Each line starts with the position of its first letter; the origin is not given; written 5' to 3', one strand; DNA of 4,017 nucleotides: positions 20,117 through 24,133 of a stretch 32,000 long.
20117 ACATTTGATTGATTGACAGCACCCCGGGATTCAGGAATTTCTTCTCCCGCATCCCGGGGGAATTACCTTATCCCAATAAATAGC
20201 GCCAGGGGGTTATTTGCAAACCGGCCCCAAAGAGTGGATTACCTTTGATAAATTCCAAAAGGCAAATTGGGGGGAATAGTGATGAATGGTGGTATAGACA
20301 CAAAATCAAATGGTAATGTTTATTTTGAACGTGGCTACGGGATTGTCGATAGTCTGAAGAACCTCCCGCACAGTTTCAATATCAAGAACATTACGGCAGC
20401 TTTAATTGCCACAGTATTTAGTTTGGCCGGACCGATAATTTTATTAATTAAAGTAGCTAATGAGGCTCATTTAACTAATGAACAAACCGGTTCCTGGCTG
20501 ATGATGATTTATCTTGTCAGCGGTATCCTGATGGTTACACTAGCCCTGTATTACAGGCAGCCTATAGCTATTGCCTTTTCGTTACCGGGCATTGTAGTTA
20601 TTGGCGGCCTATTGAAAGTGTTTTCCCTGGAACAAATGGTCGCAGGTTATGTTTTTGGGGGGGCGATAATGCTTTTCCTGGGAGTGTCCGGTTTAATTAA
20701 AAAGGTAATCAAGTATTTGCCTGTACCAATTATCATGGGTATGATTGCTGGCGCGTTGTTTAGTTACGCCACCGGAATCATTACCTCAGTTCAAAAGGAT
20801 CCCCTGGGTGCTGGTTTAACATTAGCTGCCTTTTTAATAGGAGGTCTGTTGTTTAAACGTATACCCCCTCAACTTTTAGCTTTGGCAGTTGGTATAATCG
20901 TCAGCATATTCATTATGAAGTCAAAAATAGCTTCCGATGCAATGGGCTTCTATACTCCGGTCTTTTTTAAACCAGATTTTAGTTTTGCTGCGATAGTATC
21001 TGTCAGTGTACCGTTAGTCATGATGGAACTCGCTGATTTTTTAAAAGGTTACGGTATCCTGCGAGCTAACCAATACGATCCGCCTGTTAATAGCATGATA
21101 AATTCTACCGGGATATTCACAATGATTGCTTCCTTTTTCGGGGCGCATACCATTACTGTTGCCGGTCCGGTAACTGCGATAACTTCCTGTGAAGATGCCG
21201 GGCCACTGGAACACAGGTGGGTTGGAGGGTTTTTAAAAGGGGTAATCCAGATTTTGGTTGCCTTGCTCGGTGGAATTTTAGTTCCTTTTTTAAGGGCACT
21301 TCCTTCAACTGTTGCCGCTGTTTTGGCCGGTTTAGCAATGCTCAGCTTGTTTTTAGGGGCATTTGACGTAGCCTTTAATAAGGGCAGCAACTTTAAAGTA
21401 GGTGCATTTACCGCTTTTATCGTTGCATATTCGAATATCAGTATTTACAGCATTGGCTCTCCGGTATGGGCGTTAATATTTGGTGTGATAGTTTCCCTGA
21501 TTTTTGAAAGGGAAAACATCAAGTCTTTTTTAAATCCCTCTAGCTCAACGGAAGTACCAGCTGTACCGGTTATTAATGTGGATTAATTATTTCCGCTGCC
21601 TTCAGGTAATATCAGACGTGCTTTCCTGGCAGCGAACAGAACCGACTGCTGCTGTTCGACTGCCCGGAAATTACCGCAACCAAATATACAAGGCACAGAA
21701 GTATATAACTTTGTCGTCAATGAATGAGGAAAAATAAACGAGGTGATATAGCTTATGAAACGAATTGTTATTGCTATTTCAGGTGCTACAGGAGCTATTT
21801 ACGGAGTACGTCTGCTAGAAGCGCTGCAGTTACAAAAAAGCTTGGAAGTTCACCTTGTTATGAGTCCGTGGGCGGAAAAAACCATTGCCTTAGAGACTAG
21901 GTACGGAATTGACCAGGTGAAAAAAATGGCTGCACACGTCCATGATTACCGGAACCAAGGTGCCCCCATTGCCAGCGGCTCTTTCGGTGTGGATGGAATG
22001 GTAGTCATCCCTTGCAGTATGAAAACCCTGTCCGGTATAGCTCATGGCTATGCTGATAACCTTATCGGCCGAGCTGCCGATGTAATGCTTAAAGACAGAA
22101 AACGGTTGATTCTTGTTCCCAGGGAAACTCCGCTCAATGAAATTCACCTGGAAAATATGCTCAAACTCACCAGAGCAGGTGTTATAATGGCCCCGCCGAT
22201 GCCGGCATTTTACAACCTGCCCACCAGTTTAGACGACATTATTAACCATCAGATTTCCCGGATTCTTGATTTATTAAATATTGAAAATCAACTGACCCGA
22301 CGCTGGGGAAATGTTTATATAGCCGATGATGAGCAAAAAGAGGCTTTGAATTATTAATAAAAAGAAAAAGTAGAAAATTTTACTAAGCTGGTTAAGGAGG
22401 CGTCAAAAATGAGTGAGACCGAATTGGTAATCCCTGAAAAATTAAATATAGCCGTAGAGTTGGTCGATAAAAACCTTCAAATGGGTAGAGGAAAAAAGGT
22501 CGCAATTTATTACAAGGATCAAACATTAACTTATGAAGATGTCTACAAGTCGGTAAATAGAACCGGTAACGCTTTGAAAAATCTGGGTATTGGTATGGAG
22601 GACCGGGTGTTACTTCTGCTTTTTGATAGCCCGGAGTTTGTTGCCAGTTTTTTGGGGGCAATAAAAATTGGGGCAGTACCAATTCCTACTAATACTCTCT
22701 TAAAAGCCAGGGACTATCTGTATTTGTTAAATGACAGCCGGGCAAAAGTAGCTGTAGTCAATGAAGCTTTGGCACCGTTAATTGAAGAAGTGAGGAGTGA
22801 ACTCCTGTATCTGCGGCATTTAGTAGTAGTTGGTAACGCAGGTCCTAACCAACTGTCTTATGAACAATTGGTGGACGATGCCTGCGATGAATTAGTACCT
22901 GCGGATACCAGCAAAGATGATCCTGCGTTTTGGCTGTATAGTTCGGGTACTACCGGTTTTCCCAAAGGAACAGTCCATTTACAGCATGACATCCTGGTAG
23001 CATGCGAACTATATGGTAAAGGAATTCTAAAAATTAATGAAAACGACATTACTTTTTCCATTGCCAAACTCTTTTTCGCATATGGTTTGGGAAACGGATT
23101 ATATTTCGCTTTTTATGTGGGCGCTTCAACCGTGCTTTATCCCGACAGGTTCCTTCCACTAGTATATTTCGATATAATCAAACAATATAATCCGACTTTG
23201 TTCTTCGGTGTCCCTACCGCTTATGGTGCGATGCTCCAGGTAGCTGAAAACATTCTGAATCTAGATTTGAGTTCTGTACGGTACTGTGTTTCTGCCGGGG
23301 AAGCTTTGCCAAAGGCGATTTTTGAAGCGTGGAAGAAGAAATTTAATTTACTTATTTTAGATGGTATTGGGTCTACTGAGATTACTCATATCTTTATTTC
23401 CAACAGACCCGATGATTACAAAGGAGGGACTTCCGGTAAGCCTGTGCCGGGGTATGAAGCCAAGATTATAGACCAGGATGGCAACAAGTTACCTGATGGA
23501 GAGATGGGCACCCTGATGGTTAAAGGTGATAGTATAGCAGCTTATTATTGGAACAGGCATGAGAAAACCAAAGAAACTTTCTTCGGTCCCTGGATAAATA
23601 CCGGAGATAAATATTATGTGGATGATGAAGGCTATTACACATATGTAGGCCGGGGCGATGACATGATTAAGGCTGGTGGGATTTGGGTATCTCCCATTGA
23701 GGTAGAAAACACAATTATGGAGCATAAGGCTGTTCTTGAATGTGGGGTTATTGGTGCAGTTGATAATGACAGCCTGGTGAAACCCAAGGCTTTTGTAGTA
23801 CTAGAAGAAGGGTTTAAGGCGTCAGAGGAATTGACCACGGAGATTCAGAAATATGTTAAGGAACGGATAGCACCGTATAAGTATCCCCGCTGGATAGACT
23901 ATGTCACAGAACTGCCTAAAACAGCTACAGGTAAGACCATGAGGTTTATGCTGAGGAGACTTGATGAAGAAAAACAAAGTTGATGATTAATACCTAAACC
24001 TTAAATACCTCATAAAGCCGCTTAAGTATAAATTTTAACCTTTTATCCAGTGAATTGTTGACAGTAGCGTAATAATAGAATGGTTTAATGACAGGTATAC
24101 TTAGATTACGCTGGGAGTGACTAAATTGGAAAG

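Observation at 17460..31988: Two-module prFMN (UbiD/UbiX) aromatic-acid island: candidate uptake, CoA activation and decarboxylation funnel with unknown substrate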

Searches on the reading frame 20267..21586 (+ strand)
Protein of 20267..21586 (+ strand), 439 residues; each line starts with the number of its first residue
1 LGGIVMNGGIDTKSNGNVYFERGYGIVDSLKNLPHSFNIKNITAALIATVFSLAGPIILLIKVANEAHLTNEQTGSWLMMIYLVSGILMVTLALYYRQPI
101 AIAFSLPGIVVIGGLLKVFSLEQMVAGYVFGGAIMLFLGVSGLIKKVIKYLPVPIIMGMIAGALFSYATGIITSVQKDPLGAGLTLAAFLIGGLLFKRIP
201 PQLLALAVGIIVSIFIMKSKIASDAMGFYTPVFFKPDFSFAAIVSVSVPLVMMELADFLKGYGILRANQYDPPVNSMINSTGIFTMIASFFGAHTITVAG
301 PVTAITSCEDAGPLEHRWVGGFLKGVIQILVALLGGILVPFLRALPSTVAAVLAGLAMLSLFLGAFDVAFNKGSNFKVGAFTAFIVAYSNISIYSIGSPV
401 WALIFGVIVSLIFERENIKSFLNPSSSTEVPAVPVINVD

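Call 7: search_protein_families(library=pfam, proteins=[window:20267-21586:+])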
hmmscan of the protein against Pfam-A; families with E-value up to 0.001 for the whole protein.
window:20267-21586:+ (439 aa): 2 families
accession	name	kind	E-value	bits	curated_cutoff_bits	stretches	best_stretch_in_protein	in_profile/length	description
PF03594.19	BenE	-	4.5e-65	220.4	27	1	37-410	3-376/378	Benzoate membrane transport protein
PF16983.11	MFS_MOT1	-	5.9e-06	27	30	1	78-163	29-107/111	Molybdate transporter of MFS superfamily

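Call 8: search_protein_families(library=ncbifam, proteins=[window:20267-21586:+])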
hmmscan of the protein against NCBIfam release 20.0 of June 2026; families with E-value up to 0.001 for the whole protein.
window:20267-21586:+ (439 aa): 1 family
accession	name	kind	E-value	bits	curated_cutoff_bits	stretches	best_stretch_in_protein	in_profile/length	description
TIGR00843.1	benE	subfamily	6.8e-52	176.7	203.4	1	41-412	23-394/395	benzoate/H(+) symporter BenE family transporter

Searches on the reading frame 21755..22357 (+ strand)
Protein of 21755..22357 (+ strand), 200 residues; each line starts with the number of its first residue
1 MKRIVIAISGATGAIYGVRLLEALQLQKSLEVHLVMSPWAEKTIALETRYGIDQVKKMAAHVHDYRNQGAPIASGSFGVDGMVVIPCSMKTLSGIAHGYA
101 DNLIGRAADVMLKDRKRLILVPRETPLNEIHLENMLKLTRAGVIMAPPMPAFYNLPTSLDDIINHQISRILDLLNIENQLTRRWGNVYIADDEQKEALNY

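Call 7: search_protein_families(library=pfam, proteins=[window:21755-22357:+])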
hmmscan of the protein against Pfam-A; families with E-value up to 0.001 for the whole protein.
window:21755-22357:+ (200 aa): 1 family
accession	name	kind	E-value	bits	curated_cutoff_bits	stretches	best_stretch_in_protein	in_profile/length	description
PF02441.25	Flavoprotein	-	4.8e-46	156.7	22.7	1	2-170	1-158/162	Flavoprotein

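Call 8: search_protein_families(library=ncbifam, proteins=[window:21755-22357:+])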
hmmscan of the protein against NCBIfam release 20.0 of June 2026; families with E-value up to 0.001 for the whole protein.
window:21755-22357:+ (200 aa): 6 families
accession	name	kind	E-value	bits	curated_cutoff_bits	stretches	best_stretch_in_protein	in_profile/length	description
NF041206.1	VdcB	exception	9.4e-84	279.6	290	1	3-184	1-182/184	non-oxidative hydroxyarylic acid decarboxylases subunit B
NF004685.0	PRK06029.1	subfamily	3.9e-78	261.8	188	1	1-186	1-186/187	UbiX family flavin prenyltransferase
TIGR00421.1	ubiX_pad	subfamily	3.8e-75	251.6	108.9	1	3-184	1-181/181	UbiX family flavin prenyltransferase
NF041218.1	BagM_FevK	exception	2e-73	246.3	420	1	3-186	2-185/215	bagremycin/ferroverdin biosynthesis UbiX family decarboxylase BagM/FevK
TIGR00521.1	coaBC_dfp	equivalog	6.4e-09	35.3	219.7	1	2-149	4-150/392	bifunctional phosphopantothenoylcysteine decarboxylase/phosphopantothenate--cysteine ligase CoaBC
TIGR02113.1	coaC_strep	equivalog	8e-05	22.5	261.4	1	2-125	1-123/177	phosphopantothenoylcysteine decarboxylase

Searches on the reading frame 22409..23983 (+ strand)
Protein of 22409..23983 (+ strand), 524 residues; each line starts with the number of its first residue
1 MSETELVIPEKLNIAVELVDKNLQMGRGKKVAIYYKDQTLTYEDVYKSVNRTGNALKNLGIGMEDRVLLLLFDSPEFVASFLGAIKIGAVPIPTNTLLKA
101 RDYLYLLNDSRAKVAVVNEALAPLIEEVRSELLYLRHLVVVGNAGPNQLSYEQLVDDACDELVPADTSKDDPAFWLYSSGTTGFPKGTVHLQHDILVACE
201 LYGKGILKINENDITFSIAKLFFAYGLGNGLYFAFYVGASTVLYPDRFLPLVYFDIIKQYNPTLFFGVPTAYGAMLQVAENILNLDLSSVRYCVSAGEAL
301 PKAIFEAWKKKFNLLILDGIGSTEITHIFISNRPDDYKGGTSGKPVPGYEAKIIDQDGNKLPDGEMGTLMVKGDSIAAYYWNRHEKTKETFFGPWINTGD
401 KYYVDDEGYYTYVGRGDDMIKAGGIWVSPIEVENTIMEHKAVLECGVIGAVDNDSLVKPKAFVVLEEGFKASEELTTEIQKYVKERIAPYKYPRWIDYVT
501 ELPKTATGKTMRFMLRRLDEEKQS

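Call 7: search_protein_families(library=pfam, proteins=[window:22409-23983:+])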
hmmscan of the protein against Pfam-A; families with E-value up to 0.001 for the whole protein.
window:22409-23983:+ (524 aa): 2 families
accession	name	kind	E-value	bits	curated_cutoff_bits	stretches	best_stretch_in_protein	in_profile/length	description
PF00501.34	AMP-binding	-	1.8e-80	271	29.9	1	27-381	8-384/384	AMP-binding enzyme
PF13193.12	AMP-binding_C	-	5.1e-18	66.2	24.5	1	431-509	1-76/76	AMP-binding enzyme C-terminal domain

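Call 8: search_protein_families(library=ncbifam, proteins=[window:22409-23983:+])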
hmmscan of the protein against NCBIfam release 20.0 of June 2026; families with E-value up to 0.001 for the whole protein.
window:22409-23983:+ (524 aa): 106 families (the best 25 are shown)
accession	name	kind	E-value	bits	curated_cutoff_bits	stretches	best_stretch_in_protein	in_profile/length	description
TIGR02262.1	benz_CoA_lig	subfamily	7.7e-192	638.5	375.25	1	10-517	1-507/508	benzoate-CoA ligase family protein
NF004837.0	PRK06187.1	subfamily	1.7e-118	396.2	476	1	27-518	21-521/531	long-chain-fatty-acid--CoA ligase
NF053567.1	HBDA_AROS1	equivalog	1.3e-113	380.1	1000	1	10-518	10-518/523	3-hydroxybenzoate--CoA ligase HbdA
NF047394.1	AcylCoAsynMbcS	equivalog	4.1e-102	342.4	850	1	1-523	1-524/525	acyl-CoA synthetase MbcS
NF003313.0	PRK04319.1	equivalog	2.8e-101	339.5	729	1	9-516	40-558/574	acetate--CoA ligase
NF004114.0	PRK05605.1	equivalog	2.4e-85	287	766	2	145-516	192-566/575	long-chain-fatty-acid--CoA ligase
NF006182.0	PRK08316.1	subfamily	2.8e-82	276.9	663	1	28-518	25-516/523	fatty acyl-CoA synthetase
NF006181.0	PRK08314.1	subfamily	2e-80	270.6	705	2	160-521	194-553/563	long-chain-fatty-acid--CoA ligase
NF005857.1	PRK07786.1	exception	1.7e-75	254.5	733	1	27-517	22-510/513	fatty-acid--CoA ligase FadD5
NF004716.0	PRK06060.1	equivalog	6.2e-74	249.4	1228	1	13-518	5-489/705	p-hydroxybenzoic acid--AMP ligase FadD22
NF004808.0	PRK06155.1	equivalog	2.5e-72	243.9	722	1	27-517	34-520/542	ATP-dependent acyl-CoA ligase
NF005307.0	PRK06839.1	equivalog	3.7e-72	243.6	748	1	27-517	15-491/496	o-succinylbenzoate--CoA ligase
NF005702.0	PRK07514.1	subfamily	1e-70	238.6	558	1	27-517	17-498/506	malonyl-CoA synthase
NF004822.0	PRK06178.1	equivalog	1.3e-70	238.6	782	1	27-517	50-565/571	acyl-CoA synthetase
NF001208.0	PRK00174.1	subfamily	2e-70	237.9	657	1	11-522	76-623/649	acetate--CoA ligase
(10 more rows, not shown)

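Call 48: search_solved_structures(query=window:22409-23983:+, max_evalue=1e-40)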
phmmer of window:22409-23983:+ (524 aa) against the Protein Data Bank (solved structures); distinct sequences matched with E-value up to 1e-40: 75 (the best 60 are shown).
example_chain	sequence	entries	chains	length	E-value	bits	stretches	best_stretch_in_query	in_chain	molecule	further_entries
4wv3_A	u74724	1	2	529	7.5e-151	506.4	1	15-517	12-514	Anthranilate-CoA ligase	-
2v7b_A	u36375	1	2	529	2e-135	455.5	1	26-517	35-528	BENZOATE-COENZYME A LIGASE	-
4eat_A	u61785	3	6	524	1.2e-130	439.7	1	9-516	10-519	Benzoate-coenzyme A ligase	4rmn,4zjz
4rm3_A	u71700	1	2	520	1.4e-130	439.5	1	9-516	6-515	Benzoate-coenzyme A ligase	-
4rlf_A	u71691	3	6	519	1.5e-130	439.5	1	9-516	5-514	Benzoate-coenzyme A ligase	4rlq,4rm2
6m2o_A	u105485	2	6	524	1.5e-128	432.8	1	9-516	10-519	Benzoate-coenzyme A ligase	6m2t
6m2u_A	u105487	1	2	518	1.8e-128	432.6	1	9-516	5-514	Benzoate-coenzyme A ligase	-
9g79_B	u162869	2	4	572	2.8e-85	290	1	11-517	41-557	Acetyl-coenzyme A synthetase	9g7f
3etc_A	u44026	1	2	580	1.2e-67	231.8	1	5-520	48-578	AMP-binding protein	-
8biq_D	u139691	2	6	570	4.4e-67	230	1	27-523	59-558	4-hydroxybutyrate--CoA ligase 1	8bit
8r2q_A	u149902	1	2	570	2.4e-63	217.7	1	31-516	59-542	Probable fatty-acid-CoA ligase FadD5 (Fatty-acid-CoA synthetase) (Fatty-acid-CoA synthase)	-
5u2a_A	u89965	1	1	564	3.3e-62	213.9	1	37-523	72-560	AMP-dependent synthetase and ligase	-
2wd9_A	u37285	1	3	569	1.7e-60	208.2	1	41-517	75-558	ACYL-COENZYME A SYNTHETASE ACSM2A, MITOCHONDRIAL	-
2vze_A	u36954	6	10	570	1.7e-60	208.2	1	41-517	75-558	ACYL-COENZYME A SYNTHETASE ACSM2A, MITOCHONDRIAL | Acyl-coenzyme A synthetase ACSM2A, mitochondrial precursor | Acyl-coenzyme A synthetase ACSM2A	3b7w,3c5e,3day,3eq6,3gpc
5oe3_A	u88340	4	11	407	5e-60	206.7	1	34-417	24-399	Anthranilate--CoA ligase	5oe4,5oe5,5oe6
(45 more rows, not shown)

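Call 88: find_homologous_proteins(query=window:22409-23983:+, max_evalue=1e-50)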
Query window:22409-23983:+ (524 aa): 8000 proteins with E <= 1e-50 among 8000 candidates; the best 120 are listed.
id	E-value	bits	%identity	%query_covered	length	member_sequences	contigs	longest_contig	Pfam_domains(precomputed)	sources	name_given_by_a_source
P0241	0.0e+0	1093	91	99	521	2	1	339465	PF00501.35,PF13193.13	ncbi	-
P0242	0.0e+0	1052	87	99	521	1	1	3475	PF00501.35,PF13193.13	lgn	-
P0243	0.0e+0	1012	83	99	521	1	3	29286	PF00501.35,PF13193.13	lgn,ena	-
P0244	0.0e+0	1010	83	100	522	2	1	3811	PF00501.35,PF13193.13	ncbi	-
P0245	1.5e-297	1005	83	99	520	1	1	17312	PF00501.35,PF13193.13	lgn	-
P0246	1.5e-296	1002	82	99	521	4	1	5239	PF00501.35,PF13193.13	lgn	-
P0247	2.1e-295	998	82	99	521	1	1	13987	PF00501.35,PF13193.13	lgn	-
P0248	1.9e-285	965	79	99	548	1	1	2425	PF00501.35,PF13193.13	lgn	-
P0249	2.1e-280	949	78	99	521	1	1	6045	PF00501.35,PF13193.13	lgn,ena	-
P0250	5.4e-273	924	76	99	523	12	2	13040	PF00501.35,PF13193.13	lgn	-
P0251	1.4e-271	920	76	99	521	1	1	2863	PF00501.35,PF13193.13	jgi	jgi:benzoate-CoA ligase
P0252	3.0e-270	915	75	99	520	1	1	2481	PF00501.35,PF13193.13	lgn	-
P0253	4.8e-263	892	73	99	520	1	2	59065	PF00501.35,PF13193.13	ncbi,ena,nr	ncbi:MAG: benzoate-CoA ligase family protein [Clostridia bacterium]|nr:benzoate-CoA ligase family pr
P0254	2.9e-260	882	73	100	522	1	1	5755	PF00501.35,PF13193.13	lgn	-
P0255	2.7e-251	853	68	99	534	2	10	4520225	PF00501.35,PF13193.13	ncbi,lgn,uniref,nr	ncbi:AMP-dependent synthetase/ligase [Acididesulfobacillus acetoxydans]|uniref:AMP-dependent synthet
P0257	2.5e-249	846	68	100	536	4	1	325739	PF00501.35,PF13193.13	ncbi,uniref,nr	ncbi:benzoate-CoA ligase family protein [Paradesulfitobacterium ferrireducens]|uniref:benzoate-CoA l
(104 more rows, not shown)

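Call 89: find_encoding_contigs(protein=P0243, flank=10000, max_places=2)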
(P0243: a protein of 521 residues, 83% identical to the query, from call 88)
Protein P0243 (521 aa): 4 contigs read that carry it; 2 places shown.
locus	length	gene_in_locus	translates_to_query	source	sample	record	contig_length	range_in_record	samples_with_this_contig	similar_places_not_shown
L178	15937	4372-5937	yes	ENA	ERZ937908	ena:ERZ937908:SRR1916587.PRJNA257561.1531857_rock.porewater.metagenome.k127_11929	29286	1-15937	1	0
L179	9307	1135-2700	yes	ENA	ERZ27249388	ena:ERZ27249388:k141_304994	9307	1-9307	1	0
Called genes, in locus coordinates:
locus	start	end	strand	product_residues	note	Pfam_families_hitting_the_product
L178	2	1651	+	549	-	?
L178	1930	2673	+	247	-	PF09339:HTH_IclR, PF12802:MarR_2 (weak), PF01614:IclR_C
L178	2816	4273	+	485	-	PF20695:UbiD_N, PF01977:UbiD, PF20696:UbiD_C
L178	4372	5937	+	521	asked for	PF00501:AMP-binding, PF13193:AMP-binding_C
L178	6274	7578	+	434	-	PF00108:Thiolase_N, PF00109:ketoacyl-synt, PF22691:Thiolase_C_1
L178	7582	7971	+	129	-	PF12172:zf-ChsH2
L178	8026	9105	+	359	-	PF08541:ACP_syn_III_C (weak)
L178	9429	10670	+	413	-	PF22691:Thiolase_C_1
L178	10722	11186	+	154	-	PF12172:zf-ChsH2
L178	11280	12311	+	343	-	PF01208:URO-D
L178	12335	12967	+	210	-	PF02607:B12-binding_2, PF02310:B12-binding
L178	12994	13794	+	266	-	PF00809:Pterin_bind, PF03599:CdhD (weak)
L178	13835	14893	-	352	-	-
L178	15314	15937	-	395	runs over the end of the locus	PF00083:Sugar_tr, PF12832:MFS_1_like (weak), PF13347:MFS_2 (faint), PF07690:MFS_1, PF05977:MFS_3 (faint), PF07690:MFS_1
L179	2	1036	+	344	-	?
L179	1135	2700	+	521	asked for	PF00501:AMP-binding, PF13193:AMP-binding_C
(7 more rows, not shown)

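Call 90: find_encoding_contigs(protein=P0257, flank=10000, max_places=1)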
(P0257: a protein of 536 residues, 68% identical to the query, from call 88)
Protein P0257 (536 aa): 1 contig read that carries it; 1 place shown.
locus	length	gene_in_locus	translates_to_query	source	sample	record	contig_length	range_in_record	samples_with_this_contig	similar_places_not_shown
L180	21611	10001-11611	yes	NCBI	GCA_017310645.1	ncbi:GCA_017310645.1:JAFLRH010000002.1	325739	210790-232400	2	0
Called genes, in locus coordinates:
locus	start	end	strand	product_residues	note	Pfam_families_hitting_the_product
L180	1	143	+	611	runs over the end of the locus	PF00111:Fer2, PF17650:RACo_linker, PF17651:Raco_middle, PF14574:RACo_C_ter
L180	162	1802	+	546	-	PF00474:SSF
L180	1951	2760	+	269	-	PF01925:TauE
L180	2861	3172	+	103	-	PF22263:DUF6951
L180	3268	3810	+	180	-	-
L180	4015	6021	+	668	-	PF02743:dCache_1, PF00672:HAMP, PF20155:TMP_3 (faint), PF00015:MCPsignal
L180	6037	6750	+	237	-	PF01925:TauE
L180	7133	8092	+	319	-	PF00378:ECH_1, PF16113:ECH_2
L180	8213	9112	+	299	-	PF01144:CoA_trans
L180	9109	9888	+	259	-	PF01144:CoA_trans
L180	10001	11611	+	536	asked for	PF00501:AMP-binding, PF13193:AMP-binding_C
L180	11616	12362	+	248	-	PF00106:adh_short, PF08659:KR, PF13561:adh_short_C2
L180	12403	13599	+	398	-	PF00108:Thiolase_N, PF00109:ketoacyl-synt (faint), PF02803:Thiolase_C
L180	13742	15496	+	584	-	PF01979:Amidohydro_1, PF07969:Amidohydro_3 (weak), PF13382:Adenine_deam_C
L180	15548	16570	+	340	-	PF08240:ADH_N, PF00107:ADH_zinc_N, PF13602:ADH_zinc_N_2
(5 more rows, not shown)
